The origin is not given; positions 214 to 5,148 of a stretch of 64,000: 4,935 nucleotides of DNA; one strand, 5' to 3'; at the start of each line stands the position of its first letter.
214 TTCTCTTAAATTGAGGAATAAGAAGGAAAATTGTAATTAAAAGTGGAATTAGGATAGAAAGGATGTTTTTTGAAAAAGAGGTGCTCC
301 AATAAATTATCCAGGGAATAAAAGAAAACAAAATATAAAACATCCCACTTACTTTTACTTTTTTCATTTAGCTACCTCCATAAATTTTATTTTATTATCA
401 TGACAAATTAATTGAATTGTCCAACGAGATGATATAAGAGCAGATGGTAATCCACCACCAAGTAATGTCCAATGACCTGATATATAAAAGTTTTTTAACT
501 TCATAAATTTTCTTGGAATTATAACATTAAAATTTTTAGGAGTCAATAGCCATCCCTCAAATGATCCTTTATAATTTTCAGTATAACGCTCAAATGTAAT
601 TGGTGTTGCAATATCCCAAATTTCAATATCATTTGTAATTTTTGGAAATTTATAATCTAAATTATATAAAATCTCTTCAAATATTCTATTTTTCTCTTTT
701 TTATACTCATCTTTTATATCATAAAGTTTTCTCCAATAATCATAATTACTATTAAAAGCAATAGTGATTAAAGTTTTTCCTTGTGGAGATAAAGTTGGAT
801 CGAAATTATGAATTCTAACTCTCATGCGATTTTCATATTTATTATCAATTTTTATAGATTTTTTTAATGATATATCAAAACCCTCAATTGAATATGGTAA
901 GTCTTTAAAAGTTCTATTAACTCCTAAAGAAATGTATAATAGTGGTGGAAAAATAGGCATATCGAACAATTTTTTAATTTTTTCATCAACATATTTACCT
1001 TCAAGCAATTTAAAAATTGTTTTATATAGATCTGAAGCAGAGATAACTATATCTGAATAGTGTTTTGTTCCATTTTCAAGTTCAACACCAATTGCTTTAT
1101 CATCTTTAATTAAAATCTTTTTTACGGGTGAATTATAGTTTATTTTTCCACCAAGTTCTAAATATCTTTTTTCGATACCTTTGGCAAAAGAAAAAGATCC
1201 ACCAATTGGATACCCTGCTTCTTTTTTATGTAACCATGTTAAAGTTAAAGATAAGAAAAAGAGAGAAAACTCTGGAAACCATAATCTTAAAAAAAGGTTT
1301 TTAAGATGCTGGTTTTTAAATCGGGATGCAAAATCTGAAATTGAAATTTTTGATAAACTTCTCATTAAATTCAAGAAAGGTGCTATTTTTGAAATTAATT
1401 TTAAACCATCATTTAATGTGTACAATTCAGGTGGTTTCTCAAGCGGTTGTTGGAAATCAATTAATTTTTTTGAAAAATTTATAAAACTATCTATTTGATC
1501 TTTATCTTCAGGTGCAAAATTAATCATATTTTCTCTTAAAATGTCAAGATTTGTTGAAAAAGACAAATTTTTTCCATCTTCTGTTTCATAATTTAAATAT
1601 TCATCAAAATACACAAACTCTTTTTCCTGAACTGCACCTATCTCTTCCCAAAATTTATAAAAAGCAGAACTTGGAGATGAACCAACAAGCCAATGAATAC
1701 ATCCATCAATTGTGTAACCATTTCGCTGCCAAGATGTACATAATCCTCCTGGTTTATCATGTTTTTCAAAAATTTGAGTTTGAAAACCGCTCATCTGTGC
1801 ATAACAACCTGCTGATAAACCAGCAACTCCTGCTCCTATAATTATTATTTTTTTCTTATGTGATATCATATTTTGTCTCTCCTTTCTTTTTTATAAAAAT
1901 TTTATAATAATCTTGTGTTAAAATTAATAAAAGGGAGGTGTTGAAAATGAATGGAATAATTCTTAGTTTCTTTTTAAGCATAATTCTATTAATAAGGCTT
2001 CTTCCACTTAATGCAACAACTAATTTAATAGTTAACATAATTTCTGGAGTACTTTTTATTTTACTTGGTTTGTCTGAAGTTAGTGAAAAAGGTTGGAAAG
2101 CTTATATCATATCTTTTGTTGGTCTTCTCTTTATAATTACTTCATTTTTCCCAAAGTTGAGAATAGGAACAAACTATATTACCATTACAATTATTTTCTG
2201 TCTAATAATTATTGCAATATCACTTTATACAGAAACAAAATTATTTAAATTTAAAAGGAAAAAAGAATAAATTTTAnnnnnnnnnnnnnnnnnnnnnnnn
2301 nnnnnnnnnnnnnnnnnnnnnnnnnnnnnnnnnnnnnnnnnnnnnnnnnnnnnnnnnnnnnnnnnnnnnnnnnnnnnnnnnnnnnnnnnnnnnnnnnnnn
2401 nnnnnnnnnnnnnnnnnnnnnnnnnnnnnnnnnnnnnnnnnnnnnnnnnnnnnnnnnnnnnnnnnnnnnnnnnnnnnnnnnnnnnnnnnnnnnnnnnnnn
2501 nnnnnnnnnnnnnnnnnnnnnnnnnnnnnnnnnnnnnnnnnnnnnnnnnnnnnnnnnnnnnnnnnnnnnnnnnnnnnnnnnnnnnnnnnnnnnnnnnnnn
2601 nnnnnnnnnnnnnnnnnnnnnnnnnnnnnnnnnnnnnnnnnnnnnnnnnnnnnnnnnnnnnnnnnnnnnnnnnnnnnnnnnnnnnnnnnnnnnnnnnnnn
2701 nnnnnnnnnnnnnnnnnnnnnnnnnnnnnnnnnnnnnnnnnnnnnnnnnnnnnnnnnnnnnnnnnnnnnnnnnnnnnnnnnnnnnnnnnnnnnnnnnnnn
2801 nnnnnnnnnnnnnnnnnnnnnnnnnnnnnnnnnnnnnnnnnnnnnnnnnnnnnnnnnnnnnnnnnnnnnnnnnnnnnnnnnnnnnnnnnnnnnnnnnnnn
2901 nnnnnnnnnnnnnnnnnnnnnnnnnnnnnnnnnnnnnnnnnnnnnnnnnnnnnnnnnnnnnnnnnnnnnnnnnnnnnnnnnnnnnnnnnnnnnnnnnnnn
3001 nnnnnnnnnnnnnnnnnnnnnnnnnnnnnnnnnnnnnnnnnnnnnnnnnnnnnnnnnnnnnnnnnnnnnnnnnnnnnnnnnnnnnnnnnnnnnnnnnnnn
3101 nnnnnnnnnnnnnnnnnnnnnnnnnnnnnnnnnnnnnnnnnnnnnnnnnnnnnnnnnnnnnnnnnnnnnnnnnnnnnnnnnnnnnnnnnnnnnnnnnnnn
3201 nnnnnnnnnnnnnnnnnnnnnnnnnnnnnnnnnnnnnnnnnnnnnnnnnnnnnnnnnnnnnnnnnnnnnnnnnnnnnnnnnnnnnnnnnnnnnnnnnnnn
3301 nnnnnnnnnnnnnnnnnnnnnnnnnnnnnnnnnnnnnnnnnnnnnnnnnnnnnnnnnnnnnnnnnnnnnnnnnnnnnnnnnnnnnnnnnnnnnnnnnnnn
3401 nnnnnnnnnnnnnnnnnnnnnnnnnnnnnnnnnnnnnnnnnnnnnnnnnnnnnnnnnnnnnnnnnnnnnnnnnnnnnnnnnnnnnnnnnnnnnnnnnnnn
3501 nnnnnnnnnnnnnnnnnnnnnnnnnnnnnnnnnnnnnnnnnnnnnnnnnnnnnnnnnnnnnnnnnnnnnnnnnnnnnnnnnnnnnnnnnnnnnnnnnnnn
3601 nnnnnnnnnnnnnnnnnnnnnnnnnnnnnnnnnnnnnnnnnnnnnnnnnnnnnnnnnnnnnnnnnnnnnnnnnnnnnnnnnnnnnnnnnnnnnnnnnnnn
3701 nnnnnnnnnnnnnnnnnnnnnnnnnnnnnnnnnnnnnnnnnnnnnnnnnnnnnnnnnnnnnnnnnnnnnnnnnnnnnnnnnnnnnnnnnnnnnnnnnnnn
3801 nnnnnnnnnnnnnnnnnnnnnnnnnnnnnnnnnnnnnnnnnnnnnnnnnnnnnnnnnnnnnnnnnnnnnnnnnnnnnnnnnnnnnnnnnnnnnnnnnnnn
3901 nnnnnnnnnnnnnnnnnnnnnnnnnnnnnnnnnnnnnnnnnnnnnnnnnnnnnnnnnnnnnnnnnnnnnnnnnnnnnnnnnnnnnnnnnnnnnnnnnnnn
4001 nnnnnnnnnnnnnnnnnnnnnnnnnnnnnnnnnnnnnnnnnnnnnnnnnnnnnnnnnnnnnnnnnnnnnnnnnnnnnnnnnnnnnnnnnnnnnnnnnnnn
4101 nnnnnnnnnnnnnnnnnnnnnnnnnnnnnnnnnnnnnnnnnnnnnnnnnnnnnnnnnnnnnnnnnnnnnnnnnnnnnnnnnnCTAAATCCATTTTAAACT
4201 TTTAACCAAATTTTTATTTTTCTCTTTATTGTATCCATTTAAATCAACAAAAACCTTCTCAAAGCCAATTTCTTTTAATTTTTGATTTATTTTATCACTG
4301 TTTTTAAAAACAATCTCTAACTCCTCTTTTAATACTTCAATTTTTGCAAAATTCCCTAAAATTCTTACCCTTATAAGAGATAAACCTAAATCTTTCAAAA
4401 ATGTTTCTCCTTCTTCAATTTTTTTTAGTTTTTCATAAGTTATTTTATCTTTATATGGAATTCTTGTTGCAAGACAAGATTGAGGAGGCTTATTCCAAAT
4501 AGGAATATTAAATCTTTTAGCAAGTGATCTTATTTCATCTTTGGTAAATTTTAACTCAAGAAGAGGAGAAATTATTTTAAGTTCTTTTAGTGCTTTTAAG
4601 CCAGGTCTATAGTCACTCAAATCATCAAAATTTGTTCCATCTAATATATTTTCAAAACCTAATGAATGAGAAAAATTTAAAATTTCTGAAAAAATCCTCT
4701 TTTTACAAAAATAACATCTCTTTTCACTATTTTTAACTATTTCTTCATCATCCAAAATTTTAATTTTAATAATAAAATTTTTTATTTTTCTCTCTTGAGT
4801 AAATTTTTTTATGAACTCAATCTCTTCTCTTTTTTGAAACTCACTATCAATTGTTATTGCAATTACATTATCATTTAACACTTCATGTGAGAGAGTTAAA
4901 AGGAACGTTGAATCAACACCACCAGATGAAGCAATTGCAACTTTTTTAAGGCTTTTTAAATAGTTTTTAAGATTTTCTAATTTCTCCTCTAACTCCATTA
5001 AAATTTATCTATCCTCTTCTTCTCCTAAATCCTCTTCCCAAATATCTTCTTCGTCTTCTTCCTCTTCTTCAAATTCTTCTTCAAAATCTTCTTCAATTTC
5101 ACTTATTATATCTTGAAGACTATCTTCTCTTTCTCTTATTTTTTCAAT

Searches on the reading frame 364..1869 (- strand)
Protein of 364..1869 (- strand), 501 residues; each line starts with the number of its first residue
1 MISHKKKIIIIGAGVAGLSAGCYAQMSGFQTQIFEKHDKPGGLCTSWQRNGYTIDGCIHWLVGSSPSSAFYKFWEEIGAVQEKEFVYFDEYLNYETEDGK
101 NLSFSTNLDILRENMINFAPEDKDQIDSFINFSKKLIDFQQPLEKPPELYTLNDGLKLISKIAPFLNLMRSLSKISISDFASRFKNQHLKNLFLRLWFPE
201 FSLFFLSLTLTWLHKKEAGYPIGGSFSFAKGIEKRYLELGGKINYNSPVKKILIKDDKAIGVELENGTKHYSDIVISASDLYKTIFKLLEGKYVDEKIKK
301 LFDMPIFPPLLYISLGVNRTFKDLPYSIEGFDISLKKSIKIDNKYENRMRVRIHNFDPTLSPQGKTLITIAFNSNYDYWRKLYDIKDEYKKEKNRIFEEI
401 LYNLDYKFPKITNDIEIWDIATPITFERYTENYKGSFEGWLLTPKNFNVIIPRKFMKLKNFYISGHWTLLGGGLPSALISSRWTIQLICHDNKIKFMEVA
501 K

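Call 23: search_protein_families(library=pfam, proteins=[window:364-1869:-], max_evalue=0.001)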
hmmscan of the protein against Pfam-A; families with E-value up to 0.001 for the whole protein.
window:364-1869:- (501 aa): 9 families
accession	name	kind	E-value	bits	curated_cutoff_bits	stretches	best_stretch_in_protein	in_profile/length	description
PF01593.30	Amino_oxidase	-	6e-18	65.8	19.8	1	15-481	1-435/443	Flavin containing amine oxidoreductase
PF13450.12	NAD_binding_8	-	3.3e-16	59.8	21.9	1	10-76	1-67/68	NAD(P)-binding Rossmann-like domain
PF01266.30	DAO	-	1.3e-08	35.3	27.9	1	7-56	1-49/353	FAD dependent oxidoreductase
PF06100.17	MCRA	-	1.7e-06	27.6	23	1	6-100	2-99/495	MCRA family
PF03486.20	HI0933_like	-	4.8e-05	23.4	50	0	7-41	2-36/244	HI0933-like protein Rossmann domain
PF12831.13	FAD_oxidored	-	7.5e-05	22.6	27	1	8-47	2-41/416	FAD dependent oxidoreductase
PF00890.30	FAD_binding_2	-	0.00023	20.9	20.4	0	8-47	2-40/414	FAD binding domain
PF13738.12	Pyr_redox_3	-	0.00061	19.6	30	0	9-56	1-48/305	Pyridine nucleotide-disulphide oxidoreductase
PF07992.20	Pyr_redox_2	-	0.0009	19.2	26.1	0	7-44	2-40/291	Pyridine nucleotide-disulphide oxidoreductase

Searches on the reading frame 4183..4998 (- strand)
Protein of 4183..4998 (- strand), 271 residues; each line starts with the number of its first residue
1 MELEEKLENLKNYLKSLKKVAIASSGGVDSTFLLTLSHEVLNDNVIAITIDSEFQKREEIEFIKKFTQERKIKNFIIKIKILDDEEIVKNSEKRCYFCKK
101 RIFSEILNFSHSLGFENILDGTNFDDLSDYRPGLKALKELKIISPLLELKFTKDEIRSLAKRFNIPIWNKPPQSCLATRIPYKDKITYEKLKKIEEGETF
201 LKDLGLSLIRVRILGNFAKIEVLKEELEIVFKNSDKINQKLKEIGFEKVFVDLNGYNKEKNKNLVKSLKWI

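Call 23: search_protein_families(library=pfam, proteins=[window:4183-4998:-], max_evalue=0.001)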
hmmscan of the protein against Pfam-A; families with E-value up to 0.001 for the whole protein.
window:4183-4998:- (271 aa): 6 families
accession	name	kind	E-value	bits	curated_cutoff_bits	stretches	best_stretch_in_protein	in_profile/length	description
PF02540.23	NAD_synthase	-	1.3e-09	38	21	1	7-192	6-199/242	NAD synthase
PF01171.26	ATP_bind_3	-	1e-08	35.5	27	1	19-126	1-108/182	PP-loop family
PF06508.19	QueC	-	9.9e-08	32.2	22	1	22-83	4-64/210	Queuosine biosynthesis protein QueC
PF00764.25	Arginosuc_synth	-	4.3e-05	24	27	0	19-78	1-60/162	Arginosuccinate synthase N-terminal HUP domain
PF01507.26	PAPS_reduct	-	5.3e-05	23.7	22.5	1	20-81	2-61/175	Phosphoadenosine phosphosulfate reductase domain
PF03054.22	tRNA_Me_trans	-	0.001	19.2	20.6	0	18-61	1-43/202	tRNA methyl transferase HUP domain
